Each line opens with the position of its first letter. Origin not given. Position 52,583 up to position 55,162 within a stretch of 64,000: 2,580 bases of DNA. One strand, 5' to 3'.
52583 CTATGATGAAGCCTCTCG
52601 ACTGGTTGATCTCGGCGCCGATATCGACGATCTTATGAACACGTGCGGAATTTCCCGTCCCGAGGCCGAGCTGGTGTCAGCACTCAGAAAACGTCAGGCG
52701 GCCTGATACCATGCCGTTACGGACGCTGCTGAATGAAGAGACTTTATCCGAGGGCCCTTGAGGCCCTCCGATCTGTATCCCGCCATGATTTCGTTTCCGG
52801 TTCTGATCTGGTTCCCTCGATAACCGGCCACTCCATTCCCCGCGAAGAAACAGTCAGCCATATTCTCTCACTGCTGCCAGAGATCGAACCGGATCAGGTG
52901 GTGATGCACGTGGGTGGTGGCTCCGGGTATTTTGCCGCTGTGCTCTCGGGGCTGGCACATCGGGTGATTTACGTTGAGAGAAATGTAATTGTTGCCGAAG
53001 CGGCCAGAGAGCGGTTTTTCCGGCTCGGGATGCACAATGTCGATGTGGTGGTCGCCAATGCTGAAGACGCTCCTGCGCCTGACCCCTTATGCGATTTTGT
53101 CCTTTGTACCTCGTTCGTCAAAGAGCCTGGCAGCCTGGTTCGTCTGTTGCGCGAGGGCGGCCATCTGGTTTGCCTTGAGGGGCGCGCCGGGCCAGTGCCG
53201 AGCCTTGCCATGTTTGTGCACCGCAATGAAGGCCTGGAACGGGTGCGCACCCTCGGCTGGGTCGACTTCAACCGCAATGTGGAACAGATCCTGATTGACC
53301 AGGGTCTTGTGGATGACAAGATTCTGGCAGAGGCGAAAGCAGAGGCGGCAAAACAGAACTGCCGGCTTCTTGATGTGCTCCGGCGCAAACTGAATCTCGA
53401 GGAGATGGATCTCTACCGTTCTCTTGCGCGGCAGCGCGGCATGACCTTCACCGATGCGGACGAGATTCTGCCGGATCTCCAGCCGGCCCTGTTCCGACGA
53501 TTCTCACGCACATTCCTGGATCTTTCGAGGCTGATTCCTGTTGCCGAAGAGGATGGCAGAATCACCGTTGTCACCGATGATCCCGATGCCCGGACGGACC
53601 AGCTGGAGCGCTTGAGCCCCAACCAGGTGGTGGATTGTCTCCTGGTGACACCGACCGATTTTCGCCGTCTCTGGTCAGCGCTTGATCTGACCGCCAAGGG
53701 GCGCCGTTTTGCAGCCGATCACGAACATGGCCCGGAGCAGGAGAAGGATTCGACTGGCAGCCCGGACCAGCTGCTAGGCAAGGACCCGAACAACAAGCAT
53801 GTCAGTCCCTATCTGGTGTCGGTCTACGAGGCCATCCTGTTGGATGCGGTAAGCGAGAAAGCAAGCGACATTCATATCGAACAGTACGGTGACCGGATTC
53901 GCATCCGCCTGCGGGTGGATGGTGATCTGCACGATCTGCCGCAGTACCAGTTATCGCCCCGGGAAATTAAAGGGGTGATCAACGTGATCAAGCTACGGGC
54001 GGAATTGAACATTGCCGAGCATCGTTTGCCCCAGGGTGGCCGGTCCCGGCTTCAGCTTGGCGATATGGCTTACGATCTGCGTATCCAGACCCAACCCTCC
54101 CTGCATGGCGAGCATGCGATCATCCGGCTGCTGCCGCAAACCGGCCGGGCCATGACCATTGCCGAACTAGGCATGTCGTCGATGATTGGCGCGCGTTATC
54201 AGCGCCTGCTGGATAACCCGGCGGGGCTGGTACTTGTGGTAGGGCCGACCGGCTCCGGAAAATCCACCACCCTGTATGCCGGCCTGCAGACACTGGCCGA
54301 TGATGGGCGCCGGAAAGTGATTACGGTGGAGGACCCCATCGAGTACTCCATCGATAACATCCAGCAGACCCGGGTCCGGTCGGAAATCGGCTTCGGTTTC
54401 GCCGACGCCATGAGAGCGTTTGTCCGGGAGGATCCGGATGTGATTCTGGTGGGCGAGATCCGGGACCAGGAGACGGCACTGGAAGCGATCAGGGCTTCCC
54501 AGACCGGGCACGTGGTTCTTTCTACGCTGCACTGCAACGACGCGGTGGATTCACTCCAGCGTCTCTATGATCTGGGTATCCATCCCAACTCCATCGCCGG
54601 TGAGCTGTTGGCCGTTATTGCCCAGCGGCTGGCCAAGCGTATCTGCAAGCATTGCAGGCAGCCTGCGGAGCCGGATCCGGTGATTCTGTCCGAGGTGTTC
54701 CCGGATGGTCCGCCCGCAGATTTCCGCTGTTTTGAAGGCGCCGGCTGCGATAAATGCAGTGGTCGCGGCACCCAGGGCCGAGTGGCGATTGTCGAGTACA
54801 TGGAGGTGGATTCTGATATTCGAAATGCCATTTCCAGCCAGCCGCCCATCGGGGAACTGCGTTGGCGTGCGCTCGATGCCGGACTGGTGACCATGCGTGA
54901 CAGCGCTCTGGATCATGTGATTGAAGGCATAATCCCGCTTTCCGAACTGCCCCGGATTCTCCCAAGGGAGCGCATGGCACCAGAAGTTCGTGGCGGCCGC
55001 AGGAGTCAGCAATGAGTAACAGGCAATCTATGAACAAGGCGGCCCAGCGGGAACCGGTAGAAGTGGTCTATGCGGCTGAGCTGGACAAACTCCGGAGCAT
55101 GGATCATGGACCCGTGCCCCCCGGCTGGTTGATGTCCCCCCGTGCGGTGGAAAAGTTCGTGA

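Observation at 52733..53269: Isoaspartyl-methyltransferase-like domain fused to the N-terminus of a pilus/secretion motor ATPase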

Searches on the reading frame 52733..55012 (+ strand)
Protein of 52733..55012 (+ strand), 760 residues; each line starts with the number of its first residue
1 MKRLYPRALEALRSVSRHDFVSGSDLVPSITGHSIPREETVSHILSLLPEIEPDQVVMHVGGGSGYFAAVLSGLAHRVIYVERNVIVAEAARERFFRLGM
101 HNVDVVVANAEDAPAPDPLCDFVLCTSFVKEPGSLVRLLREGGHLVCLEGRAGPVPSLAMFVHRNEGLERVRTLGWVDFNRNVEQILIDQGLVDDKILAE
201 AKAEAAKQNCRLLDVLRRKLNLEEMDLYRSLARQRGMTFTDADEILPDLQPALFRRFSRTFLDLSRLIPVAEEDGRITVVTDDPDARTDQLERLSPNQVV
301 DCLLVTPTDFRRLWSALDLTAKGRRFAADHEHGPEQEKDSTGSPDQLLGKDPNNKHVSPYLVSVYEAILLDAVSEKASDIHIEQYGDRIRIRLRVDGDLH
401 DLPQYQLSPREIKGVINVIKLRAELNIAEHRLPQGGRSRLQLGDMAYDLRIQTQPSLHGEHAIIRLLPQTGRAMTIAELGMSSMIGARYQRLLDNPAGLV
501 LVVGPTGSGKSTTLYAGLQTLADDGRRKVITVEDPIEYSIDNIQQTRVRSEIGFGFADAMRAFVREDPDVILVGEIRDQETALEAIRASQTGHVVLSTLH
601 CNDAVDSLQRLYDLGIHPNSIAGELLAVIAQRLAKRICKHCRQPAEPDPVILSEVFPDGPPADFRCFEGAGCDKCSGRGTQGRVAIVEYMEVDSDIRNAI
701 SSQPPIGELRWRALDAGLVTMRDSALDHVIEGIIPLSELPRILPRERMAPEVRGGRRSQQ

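Call 3: search_protein_families(library=pfam, proteins=[window:52733-55012:+], max_evalue=0.1)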
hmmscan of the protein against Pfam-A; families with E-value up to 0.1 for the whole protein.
window:52733-55012:+ (760 aa): 18 families
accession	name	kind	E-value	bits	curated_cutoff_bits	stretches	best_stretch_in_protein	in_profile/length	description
PF00437.27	T2SSE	-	3.9e-108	361.8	24.9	1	362-739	9-368/370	Type II/IV secretion system protein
PF05157.20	MshEN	-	2.2e-11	44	23.1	1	248-318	12-84/90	MshEN domain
PF01135.25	PCMT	-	2e-10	41.2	20.3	1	7-147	20-171/210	Protein-L-isoaspartate(D-aspartate) O-methyltransferase (PCMT)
PF08241.18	Methyltransf_11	-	1.3e-07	32.6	21.2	1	59-146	2-94/95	Methyltransferase domain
PF13649.12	Methyltransf_25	-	9.9e-07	29.8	27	1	57-129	1-77/97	Methyltransferase domain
PF25199.1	nSTAND_NTPase5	-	2.6e-06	27.8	34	1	493-549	37-93/145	Novel STAND NTPase 5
PF20703.3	nSTAND1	-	0.00061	20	27.1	1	490-586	28-107/379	Novel STAND NTPase 1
PF13489.12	Methyltransf_23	-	0.00097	19.3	27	1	44-127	13-89/164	Methyltransferase domain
PF13191.12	AAA_16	-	0.0018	19.2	32.6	1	492-533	19-57/167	AAA ATPase domain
PF01209.24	Ubie_methyltran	-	0.0037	17.1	20.1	1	54-150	48-154/233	ubiE/COQ5 methyltransferase family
PF13401.12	AAA_22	-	0.0054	17.5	27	1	496-540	4-47/130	AAA domain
PF13555.12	AAA_29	-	0.0057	16.8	27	1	496-516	21-41/61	P-loop containing region of AAA domain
PF13604.12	AAA_30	-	0.013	15.6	27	1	490-529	11-49/191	AAA domain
PF08242.18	Methyltransf_12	-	0.022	15.9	30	1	58-130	1-76/98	Methyltransferase domain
PF13476.12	AAA_23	-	0.024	15.7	27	1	497-516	19-38/201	AAA domain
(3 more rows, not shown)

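Call 4: search_protein_families(library=ncbifam, proteins=[window:52733-55012:+], max_evalue=0.1)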
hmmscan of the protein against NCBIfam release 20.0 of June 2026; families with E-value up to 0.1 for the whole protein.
window:52733-55012:+ (760 aa): 44 families (the best 25 are shown)
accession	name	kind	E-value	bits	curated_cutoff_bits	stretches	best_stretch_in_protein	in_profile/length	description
TIGR02538.1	type_IV_pilB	equivalog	2.4e-124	416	675.65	1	183-741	2-560/564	type IV-A pilus assembly ATPase PilB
TIGR02533.1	type_II_gspE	equivalog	1.4e-120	403.2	630.25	1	259-742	6-485/486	type II secretion system ATPase GspE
NF007755.0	PRK10436.1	equivalog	2.8e-105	352.7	617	1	360-744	84-460/465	type II secretion system protein GspE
NF053534.1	T4PilAsmATPsTfpB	equivalog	2e-104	350.1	850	1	210-744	51-583/584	type IV pilus assembly ATPase TfpB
NF041000.1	ATPase_ComGA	equivalog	1.4e-67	227.5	300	1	367-635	2-266/267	competence type IV pilus ATPase ComGA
TIGR01420.1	pilT_fam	subfamily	3.9e-49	167.7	319.1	1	366-637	3-271/343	PilT/PilU family type 4a pilus ATPase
TIGR02525.1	plasmid_TraJ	equivalog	2.6e-25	89.2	368.3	1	490-621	143-281/372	plasmid transfer ATPase TraJ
TIGR02524.1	dot_icm_DotB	equivalog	4.6e-22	78.7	463.3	1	370-611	11-256/358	Dot/Icm type IV secretion system ATPase DotB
NF001453.0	PRK00312.1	equivalog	6.5e-19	68.3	188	1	9-178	29-205/217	protein-L-isoaspartate(D-aspartate) O-methyltransferase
NF058587.1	archaellum_moto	equivalog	1e-18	67.4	550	1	458-615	235-397/527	archaellum flagellar ATPase motor FlaI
TIGR02782.1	TrbB_P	equivalog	7.1e-15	55.1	304.55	1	500-614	139-255/303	P-type conjugative transfer ATPase TrbB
TIGR00080.1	pimt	equivalog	7e-14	52.2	159.05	1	6-151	23-179/216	protein-L-isoaspartate O-methyltransferase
NF010469.0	PRK13894.1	subfamily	5e-13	49.1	508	1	500-615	152-268/320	conjugal transfer ATPase TrbB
TIGR02788.1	VirB11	equivalog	1.2e-11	44.3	249.95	1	500-617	147-268/308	P-type DNA transfer ATPase VirB11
TIGR03819.1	heli_sec_ATPase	hypoth_equivalog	1.3e-11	44.3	373.15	1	469-616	147-302/340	TadA family conjugal transfer-associated ATPase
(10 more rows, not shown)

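Call 5: find_homologous_proteins(query=window:52733-55012:+, region=1-200, max_evalue=0.001)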
Query window:52733-55012:+, residues 1-200 (200 aa): 90 proteins with E <= 0.001 among 3873 candidates.
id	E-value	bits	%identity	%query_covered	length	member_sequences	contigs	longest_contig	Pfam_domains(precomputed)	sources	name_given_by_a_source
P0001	3.5e-126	436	100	100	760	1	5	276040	PF05157.21,PF13649.13,PF00437.27,PF01135.26,PF08241.19,PF25199.2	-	-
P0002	7.4e-119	412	93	99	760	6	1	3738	PF05157.21,PF13649.13,PF00437.27,PF01135.26,PF08241.19,PF25199.2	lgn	-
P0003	9.4e-117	405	93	100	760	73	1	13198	PF05157.21,PF13649.13,PF00437.27,PF01135.26,PF08241.19,PF25199.2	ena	-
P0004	9.8e-113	392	89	99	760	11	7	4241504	PF05157.21,PF13649.13,PF00437.27,PF01135.26,PF08241.19,PF25199.2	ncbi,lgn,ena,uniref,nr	ncbi:ATPase, T2SS/T4P/T4SS family [Marinobacter salsuginis]|uniref:ATPase, T2SS/T4P/T4SS family n=1 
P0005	5.0e-112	390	89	99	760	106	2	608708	PF05157.21,PF13649.13,PF00437.27,PF01135.26,PF08241.19,PF25199.2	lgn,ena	-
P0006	1.2e-110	386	88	100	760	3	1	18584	PF05157.21,PF13649.13,PF00437.27,PF01135.26,PF08241.19,PF25199.2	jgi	-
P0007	6.3e-109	380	86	100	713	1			PF05157.21,PF13649.13,PF00437.27,PF01135.26,PF08241.19,PF25199.2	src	-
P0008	9.8e-109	379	85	100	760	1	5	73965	PF05157.21,PF13649.13,PF00437.27,PF01135.26,PF08241.19,PF25199.2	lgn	-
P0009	4.6e-106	371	85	100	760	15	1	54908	PF05157.21,PF13649.13,PF00437.27,PF01135.26,PF08241.19,PF25199.2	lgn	-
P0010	1.1e-103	363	83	100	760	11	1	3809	PF05157.21,PF13649.13,PF00437.27,PF01135.26,PF08241.19,PF25199.2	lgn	-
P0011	3.0e-103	361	82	100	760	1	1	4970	PF05157.21,PF13649.13,PF00437.27,PF01135.26,PF08241.19,PF25199.2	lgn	-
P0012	3.4e-103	361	84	100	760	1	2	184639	PF05157.21,PF13649.13,PF00437.27,PF01135.26,PF08241.19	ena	-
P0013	1.4e-101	356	81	100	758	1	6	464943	PF13847.13,PF05157.21,PF13649.13,PF00437.27,PF01135.26,PF01209.25,PF08241.19,PF08242.19,PF25199.2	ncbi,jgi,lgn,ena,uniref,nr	ncbi:ATPase, T2SS/T4P/T4SS family [Marinobacter sp. HL-58]|uniref:ATPase, T2SS/T4P/T4SS family n=1 T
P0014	1.3e-100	353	81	99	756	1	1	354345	PF05157.21,PF13649.13,PF00437.27,PF01135.26,PF08241.19,PF08242.19,PF25199.2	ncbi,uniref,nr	ncbi:ATPase, T2SS/T4P/T4SS family [Marinobacter sp. ATCH36]|uniref:ATPase, T2SS/T4P/T4SS family n=1 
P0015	6.1e-100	351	80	100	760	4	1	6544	PF05157.21,PF13649.13,PF00437.27,PF01135.26,PF08241.19,PF25199.2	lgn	-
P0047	1.1e-81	291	69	99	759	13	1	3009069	PF05157.21,PF13649.13,PF00437.27,PF01135.26,PF08241.19,PF25199.2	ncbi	ncbi:Flp pilus assembly complex ATPase component TadA [Marinobacter nauticus]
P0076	9.8e-67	242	58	100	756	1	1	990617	PF05157.21,PF00437.27,PF01135.26,PF25199.2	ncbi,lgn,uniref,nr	ncbi:ATPase, T2SS/T4P/T4SS family [Marinobacter zhejiangensis]|uniref:Type IV pilus assembly protein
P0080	2.4e-59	218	56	99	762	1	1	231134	PF05157.21,PF13649.13,PF00437.27,PF01135.26,PF08241.19,PF08242.19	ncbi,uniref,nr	ncbi:ATPase, T2SS/T4P/T4SS family [Pseudomonas sp. TTU2014-080ASC]|uniref:ATPase, T2SS/T4P/T4SS fami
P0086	2.6e-36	143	57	72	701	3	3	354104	PF05157.21,PF00437.27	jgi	jgi:type IV pilus assembly protein PilB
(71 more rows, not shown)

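Call 11: find_encoding_contigs(protein=P0080, flank=8000, max_places=2)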
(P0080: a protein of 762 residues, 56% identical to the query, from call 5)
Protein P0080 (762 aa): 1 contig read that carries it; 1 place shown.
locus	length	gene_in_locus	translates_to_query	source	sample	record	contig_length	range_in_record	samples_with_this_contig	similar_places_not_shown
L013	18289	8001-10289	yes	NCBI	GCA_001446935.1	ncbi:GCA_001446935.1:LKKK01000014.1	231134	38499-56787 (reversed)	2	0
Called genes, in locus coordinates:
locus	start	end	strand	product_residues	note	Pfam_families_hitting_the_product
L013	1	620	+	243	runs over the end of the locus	PF00149:Metallophos, PF12850:Metallophos_2 (faint)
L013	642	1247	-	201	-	PF06175:MiaE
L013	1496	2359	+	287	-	PF00582:Usp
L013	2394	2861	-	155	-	PF06945:DUF1289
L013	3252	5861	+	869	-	PF11791:Aconitase_B_N, PF06434:Aconitase_2_N, PF00330:Aconitase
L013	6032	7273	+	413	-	PF00155:Aminotran_1_2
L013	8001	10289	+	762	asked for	PF01135:PCMT, PF08241:Methyltransf_11 (weak), PF08242:Methyltransf_12 (weak), PF13649:Methyltransf_25 (faint), PF05157:MshEN (weak), PF00437:T2SSE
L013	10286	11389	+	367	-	PF07728:AAA_5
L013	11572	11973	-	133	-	-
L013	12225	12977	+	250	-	PF00106:adh_short, PF08659:KR, PF13561:adh_short_C2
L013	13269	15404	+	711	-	-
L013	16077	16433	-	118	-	PF13411:MerR_1, PF00376:MerR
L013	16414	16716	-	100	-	PF00216:Bac_DNA_binding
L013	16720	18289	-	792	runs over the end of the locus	PF01588:tRNA_bind, PF03483:B3_4, PF03484:B5, PF17759:tRNA_synthFbeta, PF03147:FDX-ACB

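Call 12: find_encoding_contigs(protein=P0086, flank=8000, max_places=2)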
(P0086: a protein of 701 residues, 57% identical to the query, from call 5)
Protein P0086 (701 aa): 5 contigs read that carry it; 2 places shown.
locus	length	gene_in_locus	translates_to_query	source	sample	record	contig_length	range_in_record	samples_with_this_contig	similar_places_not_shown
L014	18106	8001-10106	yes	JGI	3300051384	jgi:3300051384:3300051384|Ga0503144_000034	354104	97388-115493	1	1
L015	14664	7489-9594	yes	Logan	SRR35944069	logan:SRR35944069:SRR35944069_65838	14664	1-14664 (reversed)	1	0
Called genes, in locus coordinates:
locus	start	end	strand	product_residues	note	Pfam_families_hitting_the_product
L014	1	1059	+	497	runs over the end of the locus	PF00171:Aldedh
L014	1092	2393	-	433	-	PF01266:DAO (faint), PF01494:FAD_binding_3, PF05834:Lycopene_cycl, PF07992:Pyr_redox_2 (faint), PF04820:Trp_halogenase (weak)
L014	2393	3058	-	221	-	PF00082:Peptidase_S8 (weak)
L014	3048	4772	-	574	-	PF00664:ABC_membrane, PF00005:ABC_tran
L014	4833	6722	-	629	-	PF26965:MimR_N, PF01590:GAF, PF08448:PAS_4 (faint), PF00158:Sigma54_activat, PF07728:AAA_5, PF14532:Sigma54_activ_2, PF25601:AAA_lid_14, PF02954:HTH_8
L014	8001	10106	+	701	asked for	PF05157:MshEN (weak), PF00437:T2SSE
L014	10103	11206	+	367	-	PF07728:AAA_5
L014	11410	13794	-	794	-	PF00403:HMA (weak), PF00122:E1-E2_ATPase, PF00702:Hydrolase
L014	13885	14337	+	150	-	PF00376:MerR, PF13411:MerR_1, PF09278:MerR-DNA-bind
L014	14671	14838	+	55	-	-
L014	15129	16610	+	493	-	PF00199:Catalase, PF06628:Catalase-rel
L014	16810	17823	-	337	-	PF13387:Lnb_N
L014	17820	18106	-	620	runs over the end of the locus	PF07819:PGAP1 (weak), PF12697:Abhydrolase_6 (weak)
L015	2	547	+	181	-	?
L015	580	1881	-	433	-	PF01266:DAO (faint), PF01494:FAD_binding_3, PF05834:Lycopene_cycl, PF07992:Pyr_redox_2 (faint), PF04820:Trp_halogenase (weak)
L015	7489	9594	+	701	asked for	PF05157:MshEN (weak), PF00437:T2SSE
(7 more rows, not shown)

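Call 13: search_protein_families(library=padloc, proteins=[window:52733-55012:+], max_evalue=0.01)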
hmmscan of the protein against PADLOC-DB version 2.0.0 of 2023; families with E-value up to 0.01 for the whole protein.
window:52733-55012:+ (760 aa): 4 families
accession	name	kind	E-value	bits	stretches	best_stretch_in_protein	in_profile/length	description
PDLC04134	mad2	-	1.3e-14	51.9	1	30-152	269-399/492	mads_2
PDLC04140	mad8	-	5.5e-05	20.8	1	496-537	26-67/314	mads_8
PDLC04135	mad3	-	0.00015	19.4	1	498-518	23-43/374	mads_3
PDLC00303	PtuA1|PtuA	-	0.0085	13.2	0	499-532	14-46/386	AAA ATPase domain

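Call 27: find_homologous_proteins(query=A1, max_evalue=1e-50)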
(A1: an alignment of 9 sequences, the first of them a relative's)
Query A1 (9 sequences) (760 aa, profile of the alignment): 581 proteins with E <= 1e-50 among 8000 candidates; the best 120 are listed.
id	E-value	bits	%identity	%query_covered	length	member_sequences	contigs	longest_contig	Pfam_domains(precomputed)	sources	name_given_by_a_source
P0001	0.0e+0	1233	100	100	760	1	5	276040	PF05157.21,PF13649.13,PF00437.27,PF01135.26,PF08241.19,PF25199.2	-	-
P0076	0.0e+0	1231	74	100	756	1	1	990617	PF05157.21,PF00437.27,PF01135.26,PF25199.2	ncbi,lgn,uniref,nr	ncbi:ATPase, T2SS/T4P/T4SS family [Marinobacter zhejiangensis]|uniref:Type IV pilus assembly protein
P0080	0.0e+0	1229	72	100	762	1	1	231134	PF05157.21,PF13649.13,PF00437.27,PF01135.26,PF08241.19,PF08242.19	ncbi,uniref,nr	ncbi:ATPase, T2SS/T4P/T4SS family [Pseudomonas sp. TTU2014-080ASC]|uniref:ATPase, T2SS/T4P/T4SS fami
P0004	0.0e+0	1220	94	100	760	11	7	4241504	PF05157.21,PF13649.13,PF00437.27,PF01135.26,PF08241.19,PF25199.2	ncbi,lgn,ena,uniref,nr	ncbi:ATPase, T2SS/T4P/T4SS family [Marinobacter salsuginis]|uniref:ATPase, T2SS/T4P/T4SS family n=1 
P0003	0.0e+0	1217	95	100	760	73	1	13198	PF05157.21,PF13649.13,PF00437.27,PF01135.26,PF08241.19,PF25199.2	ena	-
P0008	0.0e+0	1215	93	100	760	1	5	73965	PF05157.21,PF13649.13,PF00437.27,PF01135.26,PF08241.19,PF25199.2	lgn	-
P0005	0.0e+0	1215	94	100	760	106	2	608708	PF05157.21,PF13649.13,PF00437.27,PF01135.26,PF08241.19,PF25199.2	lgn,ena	-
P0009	0.0e+0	1215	93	100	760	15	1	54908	PF05157.21,PF13649.13,PF00437.27,PF01135.26,PF08241.19,PF25199.2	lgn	-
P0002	0.0e+0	1215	94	100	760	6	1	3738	PF05157.21,PF13649.13,PF00437.27,PF01135.26,PF08241.19,PF25199.2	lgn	-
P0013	0.0e+0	1212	88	100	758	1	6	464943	PF13847.13,PF05157.21,PF13649.13,PF00437.27,PF01135.26,PF01209.25,PF08241.19,PF08242.19,PF25199.2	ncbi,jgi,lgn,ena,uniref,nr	ncbi:ATPase, T2SS/T4P/T4SS family [Marinobacter sp. HL-58]|uniref:ATPase, T2SS/T4P/T4SS family n=1 T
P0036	0.0e+0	1210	82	100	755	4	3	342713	PF05157.21,PF13649.13,PF00437.27,PF01135.26,PF25199.2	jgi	-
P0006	0.0e+0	1210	93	100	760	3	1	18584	PF05157.21,PF13649.13,PF00437.27,PF01135.26,PF08241.19,PF25199.2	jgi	-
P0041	0.0e+0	1207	81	100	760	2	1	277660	PF05157.21,PF00437.27,PF01135.26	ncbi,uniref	ncbi:ATPase, T2SS/T4P/T4SS family [Marinobacter sp.]|uniref:ATPase, T2SS/T4P/T4SS family n=1 Tax=Mar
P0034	0.0e+0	1204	81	100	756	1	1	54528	PF05157.21,PF00437.27,PF01135.26,PF25199.2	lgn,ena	-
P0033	0.0e+0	1204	83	100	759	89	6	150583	PF13847.13,PF05157.21,PF13649.13,PF00437.27,PF01135.26,PF08241.19,PF08242.19,PF25199.2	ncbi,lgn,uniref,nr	ncbi:protein-L-isoaspartate(D-aspartate) O-methyltransferase [Marinobacter sp. C1S70]|uniref:ATPase,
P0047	0.0e+0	1187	81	100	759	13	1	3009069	PF05157.21,PF13649.13,PF00437.27,PF01135.26,PF08241.19,PF25199.2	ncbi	ncbi:Flp pilus assembly complex ATPase component TadA [Marinobacter nauticus]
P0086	0.0e+0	1127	70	92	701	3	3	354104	PF05157.21,PF00437.27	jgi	jgi:type IV pilus assembly protein PilB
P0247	0.0e+0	1092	61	99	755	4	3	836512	PF05157.21,PF00437.27,PF01135.26,PF25199.2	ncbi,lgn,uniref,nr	ncbi:ATPase, T2SS/T4P/T4SS family [Halopseudomonas salina]|uniref:Bacterial type II secretion system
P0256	0.0e+0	1083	58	100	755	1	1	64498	PF13847.13,PF05157.21,PF13649.13,PF00437.27,PF01135.26,PF25199.2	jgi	jgi:type IV pilus assembly protein PilB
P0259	0.0e+0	1080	61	99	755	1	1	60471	PF05157.21,PF13649.13,PF00437.27,PF01135.26,PF08241.19,PF25199.2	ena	-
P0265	0.0e+0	1074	57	98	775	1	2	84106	PF13847.13,PF05157.21,PF13649.13,PF00437.27,PF01135.26,PF25199.2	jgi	jgi:type IV pilus assembly protein PilB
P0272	0.0e+0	1072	54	98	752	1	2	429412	PF00398.27,PF05157.21,PF13649.13,PF00437.27,PF01135.26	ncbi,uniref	ncbi:MAG: hypothetical protein AseanaTS_28540 [Candidatus Pelagadaptatus aseana]|uniref:ATPase, T2SS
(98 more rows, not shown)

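Call 28: find_encoding_contigs(protein=P0247, flank=7000, max_places=1)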
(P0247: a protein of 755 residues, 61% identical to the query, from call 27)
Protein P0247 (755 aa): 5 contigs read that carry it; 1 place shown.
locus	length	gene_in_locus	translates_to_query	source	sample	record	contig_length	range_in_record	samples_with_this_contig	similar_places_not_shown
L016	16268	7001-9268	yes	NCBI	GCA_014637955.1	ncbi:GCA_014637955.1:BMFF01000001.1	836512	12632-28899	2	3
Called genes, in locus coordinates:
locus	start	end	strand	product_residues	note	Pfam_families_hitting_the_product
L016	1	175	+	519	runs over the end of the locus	PF02028:BCCT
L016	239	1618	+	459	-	PF02493:MORN (faint), PF01650:Peptidase_C13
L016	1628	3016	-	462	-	PF04055:Radical_SAM, PF06969:HemN_C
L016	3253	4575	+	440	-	PF00989:PAS, PF13188:PAS_8 (weak), PF08448:PAS_4, PF13426:PAS_9, PF00990:GGDEF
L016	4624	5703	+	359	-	PF09994:T6SS_Tle1-like_cat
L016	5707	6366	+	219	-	PF03358:FMN_red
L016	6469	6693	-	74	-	-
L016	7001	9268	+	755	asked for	PF01135:PCMT, PF25199:nSTAND_NTPase5 (faint), PF05157:MshEN, PF00437:T2SSE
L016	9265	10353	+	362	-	PF07728:AAA_5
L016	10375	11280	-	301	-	PF00696:AA_kinase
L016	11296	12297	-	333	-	PF02729:OTCace_N, PF00185:OTCace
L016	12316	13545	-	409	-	PF02274:ADI, PF19420:DDAH_eukar (faint)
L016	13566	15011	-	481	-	PF03606:DcuC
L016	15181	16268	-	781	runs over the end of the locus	PF10070:DabA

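Call 29: find_encoding_contigs(protein=P0272, flank=7000, max_places=1)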
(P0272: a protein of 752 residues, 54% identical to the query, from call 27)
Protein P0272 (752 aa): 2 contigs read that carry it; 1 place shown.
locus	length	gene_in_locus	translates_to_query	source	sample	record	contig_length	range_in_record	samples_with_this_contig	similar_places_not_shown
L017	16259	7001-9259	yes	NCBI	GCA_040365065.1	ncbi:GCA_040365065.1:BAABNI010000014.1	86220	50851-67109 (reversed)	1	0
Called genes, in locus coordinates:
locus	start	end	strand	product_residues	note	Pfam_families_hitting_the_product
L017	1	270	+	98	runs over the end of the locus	-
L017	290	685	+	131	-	-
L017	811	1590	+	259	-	PF06897:DUF1269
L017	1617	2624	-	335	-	PF12625:Arabinose_bd, PF00165:HTH_AraC (faint), PF12833:HTH_18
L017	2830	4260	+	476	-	PF00743:FMO-like, PF07992:Pyr_redox_2 (faint), PF13450:NAD_binding_8 (weak), PF13738:Pyr_redox_3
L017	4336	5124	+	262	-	PF00106:adh_short, PF08659:KR, PF13561:adh_short_C2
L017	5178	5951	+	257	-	PF00106:adh_short, PF08659:KR, PF23441:SDR (weak), PF13561:adh_short_C2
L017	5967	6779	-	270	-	PF04784:DUF547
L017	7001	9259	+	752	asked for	PF00398:RrnaAD, PF01135:PCMT, PF13649:Methyltransf_25 (faint), PF05157:MshEN (faint), PF00437:T2SSE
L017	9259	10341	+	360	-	PF07728:AAA_5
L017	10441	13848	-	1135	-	PF00909:Ammonium_transp, PF00989:PAS, PF13426:PAS_9 (weak), PF00989:PAS, PF08448:PAS_4, PF13426:PAS_9, PF00990:GGDEF, PF00563:EAL, +1 more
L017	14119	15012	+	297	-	-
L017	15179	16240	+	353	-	PF22335:Cas10-Cmr2_palm2 (faint), PF00990:GGDEF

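Call 41: find_encoding_contigs(protein=P0047, flank=6000, max_places=1)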
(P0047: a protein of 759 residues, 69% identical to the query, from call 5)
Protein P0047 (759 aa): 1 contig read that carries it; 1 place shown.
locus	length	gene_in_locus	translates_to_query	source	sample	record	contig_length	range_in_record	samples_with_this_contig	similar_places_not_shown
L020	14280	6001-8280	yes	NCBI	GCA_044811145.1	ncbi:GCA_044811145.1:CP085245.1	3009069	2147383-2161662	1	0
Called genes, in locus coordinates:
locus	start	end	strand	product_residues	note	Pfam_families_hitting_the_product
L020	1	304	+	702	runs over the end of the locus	PF01627:Hpt, PF09851:SHOCT (faint), PF02895:H-kinase_dim, PF02518:HATPase_c, PF01584:CheW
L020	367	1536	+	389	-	PF00072:Response_reg, PF01339:CheB_methylest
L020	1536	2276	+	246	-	PF20560:MotA_N (weak), PF01618:MotA_ExbB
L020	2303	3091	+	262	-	PF13677:MotB_plug, PF00691:OmpA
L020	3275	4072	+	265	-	PF00142:Fer4_NifH (weak), PF01656:CbiA, PF02374:ArsA_ATPase, PF06564:CBP_BcsQ (weak), PF07015:VirC1 (weak), PF09140:MipZ (faint), PF10609:ParA, PF13614:AAA_31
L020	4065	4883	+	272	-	PF01584:CheW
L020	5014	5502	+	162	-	PF01584:CheW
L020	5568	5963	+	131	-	PF10975:DUF2802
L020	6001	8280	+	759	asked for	PF01135:PCMT, PF25199:nSTAND_NTPase5 (faint), PF08241:Methyltransf_11 (weak), PF13649:Methyltransf_25 (weak), PF05157:MshEN, PF00437:T2SSE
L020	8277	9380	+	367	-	PF20030:bpMoxR (weak), PF07728:AAA_5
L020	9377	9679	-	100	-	PF01312:Bac_export_2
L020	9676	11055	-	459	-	PF02120:Flg_hook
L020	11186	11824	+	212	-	PF00005:ABC_tran, PF02463:SMC_N (faint), PF13304:AAA_21 (faint)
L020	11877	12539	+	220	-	PF03379:CcmB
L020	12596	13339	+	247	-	PF01578:Cytochrom_C_asm, PF27518:CcmC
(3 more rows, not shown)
